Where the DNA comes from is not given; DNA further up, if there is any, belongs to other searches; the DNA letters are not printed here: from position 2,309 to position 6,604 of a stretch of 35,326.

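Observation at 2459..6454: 1331-aa acidic orphan protein ending in a class I glutamine-amidotransferase-like domain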

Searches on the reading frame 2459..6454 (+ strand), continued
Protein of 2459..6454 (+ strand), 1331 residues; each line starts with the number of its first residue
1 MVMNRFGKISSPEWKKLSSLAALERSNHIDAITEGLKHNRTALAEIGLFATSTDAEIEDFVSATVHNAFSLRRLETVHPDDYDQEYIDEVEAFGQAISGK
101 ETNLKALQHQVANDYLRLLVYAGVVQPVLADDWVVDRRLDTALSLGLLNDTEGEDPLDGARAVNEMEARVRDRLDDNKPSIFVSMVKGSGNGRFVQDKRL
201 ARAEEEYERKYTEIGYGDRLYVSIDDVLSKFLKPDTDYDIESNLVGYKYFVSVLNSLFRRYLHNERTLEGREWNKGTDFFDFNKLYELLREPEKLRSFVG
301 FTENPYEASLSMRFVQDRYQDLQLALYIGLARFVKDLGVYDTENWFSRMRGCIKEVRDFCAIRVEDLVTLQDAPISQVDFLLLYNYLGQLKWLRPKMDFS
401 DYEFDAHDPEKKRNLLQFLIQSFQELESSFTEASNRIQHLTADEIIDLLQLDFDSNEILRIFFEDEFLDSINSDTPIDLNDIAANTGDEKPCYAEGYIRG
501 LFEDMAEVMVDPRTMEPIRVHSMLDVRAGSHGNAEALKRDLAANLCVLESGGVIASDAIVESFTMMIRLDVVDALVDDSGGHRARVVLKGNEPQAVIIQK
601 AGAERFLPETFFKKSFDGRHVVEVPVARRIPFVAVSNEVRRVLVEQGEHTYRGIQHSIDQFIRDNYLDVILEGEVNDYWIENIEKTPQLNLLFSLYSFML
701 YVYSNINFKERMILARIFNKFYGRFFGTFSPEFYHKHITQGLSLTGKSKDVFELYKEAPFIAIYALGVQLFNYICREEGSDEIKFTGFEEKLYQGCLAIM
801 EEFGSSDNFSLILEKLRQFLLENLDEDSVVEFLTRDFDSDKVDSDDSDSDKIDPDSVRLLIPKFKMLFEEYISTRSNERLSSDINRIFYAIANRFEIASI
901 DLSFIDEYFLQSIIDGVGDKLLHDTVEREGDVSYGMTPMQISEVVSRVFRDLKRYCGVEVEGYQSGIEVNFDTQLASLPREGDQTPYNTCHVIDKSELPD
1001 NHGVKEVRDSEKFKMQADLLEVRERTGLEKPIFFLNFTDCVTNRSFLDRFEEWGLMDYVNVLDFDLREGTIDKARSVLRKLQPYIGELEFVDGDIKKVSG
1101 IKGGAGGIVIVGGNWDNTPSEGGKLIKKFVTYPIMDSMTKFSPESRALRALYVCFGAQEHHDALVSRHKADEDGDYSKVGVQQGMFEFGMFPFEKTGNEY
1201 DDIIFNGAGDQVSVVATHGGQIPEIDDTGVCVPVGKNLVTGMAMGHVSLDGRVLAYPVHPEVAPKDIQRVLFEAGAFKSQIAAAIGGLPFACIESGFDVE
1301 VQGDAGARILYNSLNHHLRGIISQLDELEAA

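Call 49: list_cluster_members(proteins=[P0007, P0009, P0011, P0014, P0017, P0018, P0020, P0030, P0037, P0048])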
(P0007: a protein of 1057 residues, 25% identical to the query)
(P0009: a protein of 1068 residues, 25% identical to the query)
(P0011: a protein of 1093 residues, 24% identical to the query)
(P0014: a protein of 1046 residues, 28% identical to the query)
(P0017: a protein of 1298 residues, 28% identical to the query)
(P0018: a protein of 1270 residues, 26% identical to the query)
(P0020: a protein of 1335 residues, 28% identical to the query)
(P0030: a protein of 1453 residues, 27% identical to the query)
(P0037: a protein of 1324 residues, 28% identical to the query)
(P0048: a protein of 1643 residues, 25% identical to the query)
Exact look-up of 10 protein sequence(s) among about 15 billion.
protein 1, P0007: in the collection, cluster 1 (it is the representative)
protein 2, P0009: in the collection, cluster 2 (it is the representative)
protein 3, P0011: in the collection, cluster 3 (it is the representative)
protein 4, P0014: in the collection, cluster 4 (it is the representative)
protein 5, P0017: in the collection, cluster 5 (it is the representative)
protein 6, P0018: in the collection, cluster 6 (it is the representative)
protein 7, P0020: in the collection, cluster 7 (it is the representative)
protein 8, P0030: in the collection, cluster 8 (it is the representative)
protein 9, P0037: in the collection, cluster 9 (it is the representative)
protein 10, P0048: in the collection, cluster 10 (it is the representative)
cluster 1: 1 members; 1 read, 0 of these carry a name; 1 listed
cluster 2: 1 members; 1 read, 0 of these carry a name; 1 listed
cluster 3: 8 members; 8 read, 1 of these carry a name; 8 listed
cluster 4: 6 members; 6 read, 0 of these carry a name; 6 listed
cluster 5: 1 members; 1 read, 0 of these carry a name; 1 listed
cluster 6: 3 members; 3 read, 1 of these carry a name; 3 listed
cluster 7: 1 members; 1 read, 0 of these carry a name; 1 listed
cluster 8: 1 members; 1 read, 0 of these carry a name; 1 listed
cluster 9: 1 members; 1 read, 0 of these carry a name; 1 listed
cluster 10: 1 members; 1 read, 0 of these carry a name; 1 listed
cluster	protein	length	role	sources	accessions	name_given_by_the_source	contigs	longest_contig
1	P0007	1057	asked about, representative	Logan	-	-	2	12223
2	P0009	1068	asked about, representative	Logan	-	-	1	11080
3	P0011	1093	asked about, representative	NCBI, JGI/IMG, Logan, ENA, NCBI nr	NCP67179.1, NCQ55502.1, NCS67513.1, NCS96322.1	hypothetical protein GW756_03060 [bacterium] | hypothetical protein [bacterium]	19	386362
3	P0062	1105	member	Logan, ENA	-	-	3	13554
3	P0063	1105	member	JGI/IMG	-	-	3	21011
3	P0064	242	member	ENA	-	-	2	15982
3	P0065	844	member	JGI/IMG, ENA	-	-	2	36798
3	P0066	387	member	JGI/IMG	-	-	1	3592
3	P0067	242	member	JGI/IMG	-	-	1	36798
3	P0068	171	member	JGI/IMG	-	-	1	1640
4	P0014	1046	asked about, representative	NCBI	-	-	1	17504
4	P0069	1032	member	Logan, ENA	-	-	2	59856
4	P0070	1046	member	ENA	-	-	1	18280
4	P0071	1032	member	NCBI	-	-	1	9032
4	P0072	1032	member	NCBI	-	-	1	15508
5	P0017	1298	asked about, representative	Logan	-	-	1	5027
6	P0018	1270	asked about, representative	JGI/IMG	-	-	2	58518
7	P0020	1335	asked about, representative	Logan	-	-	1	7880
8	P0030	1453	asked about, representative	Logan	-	-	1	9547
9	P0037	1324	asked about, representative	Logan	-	-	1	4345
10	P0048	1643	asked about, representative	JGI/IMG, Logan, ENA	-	-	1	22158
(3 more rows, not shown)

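Call 50: find_encoding_contigs(protein=P0011, flank=7000, max_places=1)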
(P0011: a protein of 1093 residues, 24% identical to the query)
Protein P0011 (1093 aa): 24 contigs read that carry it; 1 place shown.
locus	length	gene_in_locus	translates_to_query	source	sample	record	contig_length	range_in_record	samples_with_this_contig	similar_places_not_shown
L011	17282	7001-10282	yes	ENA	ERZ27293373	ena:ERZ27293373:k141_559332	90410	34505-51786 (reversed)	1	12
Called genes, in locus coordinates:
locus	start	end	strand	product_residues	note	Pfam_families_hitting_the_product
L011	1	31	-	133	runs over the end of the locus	PF07681:DoxX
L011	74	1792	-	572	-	PF00275:EPSP_synthase, PF00293:NUDIX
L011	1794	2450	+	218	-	PF09365:DUF2461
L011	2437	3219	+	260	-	PF01734:Patatin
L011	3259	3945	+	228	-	PF01746:tRNA_m1G_MT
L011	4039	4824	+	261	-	-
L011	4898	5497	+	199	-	PF00230:MIP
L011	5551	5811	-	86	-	-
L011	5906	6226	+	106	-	PF01649:Ribosomal_S20p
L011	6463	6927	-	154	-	PF01252:Peptidase_A8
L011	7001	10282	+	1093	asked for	PF00117:GATase (weak)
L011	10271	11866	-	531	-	PF00989:PAS, PF13188:PAS_8, PF13426:PAS_9 (weak), PF00989:PAS, PF08448:PAS_4 (weak), PF13426:PAS_9, PF08447:PAS_3 (weak), PF13426:PAS_9, +5 more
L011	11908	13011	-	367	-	PF00425:Chorismate_bind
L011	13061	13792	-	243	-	PF22935:RM44_endonuclase (faint), PF14622:Ribonucleas_3_3, PF00636:Ribonuclease_3, PF00035:dsrm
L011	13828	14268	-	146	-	PF01029:NusB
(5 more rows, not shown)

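Call 51: find_encoding_contigs(protein=P0018, flank=7000, max_places=1)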
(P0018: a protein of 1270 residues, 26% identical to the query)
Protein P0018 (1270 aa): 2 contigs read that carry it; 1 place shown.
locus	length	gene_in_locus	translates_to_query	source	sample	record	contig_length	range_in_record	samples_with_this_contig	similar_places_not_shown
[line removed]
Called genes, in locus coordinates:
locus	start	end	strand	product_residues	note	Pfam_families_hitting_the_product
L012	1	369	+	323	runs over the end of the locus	PF01595:CNNM, PF00571:CBS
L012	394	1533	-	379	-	PF13439:Glyco_transf_4 (weak), PF00534:Glycos_transf_1, PF13692:Glyco_trans_1_4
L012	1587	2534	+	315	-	-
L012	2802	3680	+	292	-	PF00768:Peptidase_S11, PF13354:Beta-lactamase2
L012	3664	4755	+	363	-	PF01476:LysM, PF01551:Peptidase_M23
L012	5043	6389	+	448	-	-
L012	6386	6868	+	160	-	PF07963:N_methyl (weak)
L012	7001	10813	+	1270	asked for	-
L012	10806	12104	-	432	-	PF08670:MEKHLA (weak), PF00989:PAS, PF08448:PAS_4 (faint), PF13426:PAS_9, PF00989:PAS (weak), PF13426:PAS_9, PF01590:GAF (weak), PF13185:GAF_2, +3 more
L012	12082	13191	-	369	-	PF04607:RelA_SpoT, PF02824:TGS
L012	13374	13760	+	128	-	-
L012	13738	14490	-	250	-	-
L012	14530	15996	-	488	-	PF01425:Amidase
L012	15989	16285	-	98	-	PF02686:GatC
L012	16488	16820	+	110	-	PF00825:Ribonuclease_P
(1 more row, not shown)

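Call 52: find_encoding_contigs(protein=P0048, flank=7000, max_places=1)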
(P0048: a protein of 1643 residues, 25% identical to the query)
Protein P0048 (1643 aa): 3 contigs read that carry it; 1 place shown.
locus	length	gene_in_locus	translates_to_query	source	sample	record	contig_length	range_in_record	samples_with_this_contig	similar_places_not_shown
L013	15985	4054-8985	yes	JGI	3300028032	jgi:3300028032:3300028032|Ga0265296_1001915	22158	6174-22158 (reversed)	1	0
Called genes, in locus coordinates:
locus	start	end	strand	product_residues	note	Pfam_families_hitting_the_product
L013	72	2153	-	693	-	-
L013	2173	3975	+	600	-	-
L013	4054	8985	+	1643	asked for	-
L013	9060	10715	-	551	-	PF00989:PAS, PF13188:PAS_8 (weak), PF13426:PAS_9, PF00989:PAS, PF13426:PAS_9, PF00989:PAS, PF08448:PAS_4, PF13426:PAS_9, +8 more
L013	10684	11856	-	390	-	PF04607:RelA_SpoT, PF02824:TGS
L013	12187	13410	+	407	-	PF08323:Glyco_transf_5, PF13439:Glyco_transf_4, PF13579:Glyco_trans_4_4, PF20706:GT4-conflict, PF00534:Glycos_transf_1, PF13692:Glyco_trans_1_4, PF13524:Glyco_trans_1_2 (weak), PF00982:Glyco_transf_20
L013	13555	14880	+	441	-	PF03065:Glyco_hydro_57, PF01522:Polysacc_deac_1 (weak)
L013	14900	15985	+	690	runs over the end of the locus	PF00723:Glyco_hydro_15, PF22422:MGH1-like_GH (weak)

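Call 63: search_protein_families(library=pfam, proteins=[P0036, P0030], max_evalue=1)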
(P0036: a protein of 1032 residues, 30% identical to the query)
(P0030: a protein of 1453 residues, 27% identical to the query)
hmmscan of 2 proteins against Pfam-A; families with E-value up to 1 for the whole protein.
P0036 (1032 aa): 5 families
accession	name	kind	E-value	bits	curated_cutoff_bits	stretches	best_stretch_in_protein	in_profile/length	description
PF00117.34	GATase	-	9e-07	29.2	22.8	1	755-907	57-182/190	Glutamine amidotransferase class-I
PF13649.12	Methyltransf_25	-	0.0088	17.1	27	0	395-430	62-97/97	Methyltransferase domain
PF08242.18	Methyltransf_12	-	0.075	14.2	30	0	397-432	65-98/98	Methyltransferase domain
PF13489.12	Methyltransf_23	-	0.2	11.8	27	0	394-433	78-115/164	Methyltransferase domain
PF08241.18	Methyltransf_11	-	0.22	12.6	21.2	0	398-432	61-93/95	Methyltransferase domain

P0030 (1453 aa): 3 families
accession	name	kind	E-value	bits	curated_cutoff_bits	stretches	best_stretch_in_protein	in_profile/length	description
PF08241.18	Methyltransf_11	-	0.011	16.8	21.2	1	673-712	56-93/95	Methyltransferase domain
PF08242.18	Methyltransf_12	-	0.037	15.2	30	0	674-712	64-98/98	Methyltransferase domain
PF13649.12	Methyltransf_25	-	0.065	14.4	27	0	673-710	60-97/97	Methyltransferase domain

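Call 68: find_encoding_contigs(protein=P0035, flank=6000, max_places=1)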
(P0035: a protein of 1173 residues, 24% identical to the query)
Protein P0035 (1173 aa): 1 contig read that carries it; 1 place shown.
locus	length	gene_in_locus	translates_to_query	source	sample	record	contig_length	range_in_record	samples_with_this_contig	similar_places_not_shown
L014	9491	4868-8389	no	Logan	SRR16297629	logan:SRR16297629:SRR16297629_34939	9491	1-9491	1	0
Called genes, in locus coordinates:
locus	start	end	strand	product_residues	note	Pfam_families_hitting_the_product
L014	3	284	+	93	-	?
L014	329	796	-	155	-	-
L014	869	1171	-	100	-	-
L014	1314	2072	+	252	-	-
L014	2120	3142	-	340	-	PF01757:Acyl_transf_3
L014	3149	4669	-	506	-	PF00884:Sulfatase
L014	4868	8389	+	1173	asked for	-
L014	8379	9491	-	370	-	?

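Call 69: find_encoding_contigs(protein=P0014, flank=6000, max_places=1)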
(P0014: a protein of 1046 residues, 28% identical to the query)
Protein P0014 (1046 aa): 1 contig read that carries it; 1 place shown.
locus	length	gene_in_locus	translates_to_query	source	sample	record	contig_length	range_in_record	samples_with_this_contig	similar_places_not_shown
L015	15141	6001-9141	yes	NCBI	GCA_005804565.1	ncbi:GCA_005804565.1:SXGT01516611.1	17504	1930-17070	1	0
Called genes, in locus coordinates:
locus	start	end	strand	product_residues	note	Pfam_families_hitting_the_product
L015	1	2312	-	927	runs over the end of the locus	PF00912:Transgly, PF00905:Transpeptidase, PF17957:Big_7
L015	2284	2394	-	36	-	-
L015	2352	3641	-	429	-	PF00989:PAS (weak), PF13426:PAS_9, PF00989:PAS, PF08448:PAS_4, PF13188:PAS_8 (weak), PF13426:PAS_9, PF01590:GAF, PF13185:GAF_2, +2 more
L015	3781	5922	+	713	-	-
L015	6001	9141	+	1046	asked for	PF00117:GATase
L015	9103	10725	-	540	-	PF00989:PAS, PF13188:PAS_8 (weak), PF13426:PAS_9, PF08670:MEKHLA (weak), PF00989:PAS, PF08448:PAS_4, PF13188:PAS_8, PF13426:PAS_9, +2 more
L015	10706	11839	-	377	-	PF04607:RelA_SpoT, PF02824:TGS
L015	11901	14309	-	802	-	PF01588:tRNA_bind, PF03483:B3_4, PF03484:B5, PF17759:tRNA_synthFbeta, PF03147:FDX-ACB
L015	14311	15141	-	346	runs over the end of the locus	PF02912:Phe_tRNA-synt_N, PF01409:tRNA-synt_2d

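Call 74: search_protein_families(library=padloc, proteins=[window:2459-6451:+, P0010, P0030], max_evalue=0.01)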
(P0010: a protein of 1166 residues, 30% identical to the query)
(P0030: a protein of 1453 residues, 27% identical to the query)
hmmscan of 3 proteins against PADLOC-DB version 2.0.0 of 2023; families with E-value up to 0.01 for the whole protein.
window:2459-6451:+ (1331 aa): 0 families

P0010 (1166 aa): 0 families

P0030 (1453 aa): 1 family
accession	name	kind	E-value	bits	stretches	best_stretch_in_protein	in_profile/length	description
PDLC04134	mad2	-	0.0016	15.4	0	687-737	367-416/492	mads_2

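Call 82: find_encoding_contigs(protein=P0019, flank=6000, max_places=1)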
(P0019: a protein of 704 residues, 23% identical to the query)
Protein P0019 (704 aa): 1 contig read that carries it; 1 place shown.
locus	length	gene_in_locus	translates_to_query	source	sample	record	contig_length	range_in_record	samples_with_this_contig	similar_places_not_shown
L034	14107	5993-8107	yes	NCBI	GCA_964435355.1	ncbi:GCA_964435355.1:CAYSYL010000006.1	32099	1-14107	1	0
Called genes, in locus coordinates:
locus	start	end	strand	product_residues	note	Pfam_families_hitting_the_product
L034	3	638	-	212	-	?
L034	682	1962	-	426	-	PF00890:FAD_binding_2 (faint), PF01134:GIDA (faint), PF03486:HI0933_like, PF22780:HI0933_like_1st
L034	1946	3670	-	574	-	PF00395:SLH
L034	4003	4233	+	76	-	-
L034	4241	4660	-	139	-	PF12732:YtxH (weak)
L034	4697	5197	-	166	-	-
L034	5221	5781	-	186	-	PF11181:YflT (faint)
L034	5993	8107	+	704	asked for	-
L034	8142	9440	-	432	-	PF00989:PAS, PF08448:PAS_4 (weak), PF12860:PAS_7 (faint), PF13188:PAS_8 (weak), PF13426:PAS_9, PF00989:PAS (weak), PF13426:PAS_9, PF13185:GAF_2 (weak)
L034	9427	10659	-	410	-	PF04607:RelA_SpoT, PF02824:TGS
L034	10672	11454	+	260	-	PF01978:TrmB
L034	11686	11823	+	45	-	-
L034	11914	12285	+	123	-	-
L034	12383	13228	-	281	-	PF00892:EamA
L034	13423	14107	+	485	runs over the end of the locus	-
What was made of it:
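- One lineage has lost the amidotransferase domain (call 82).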
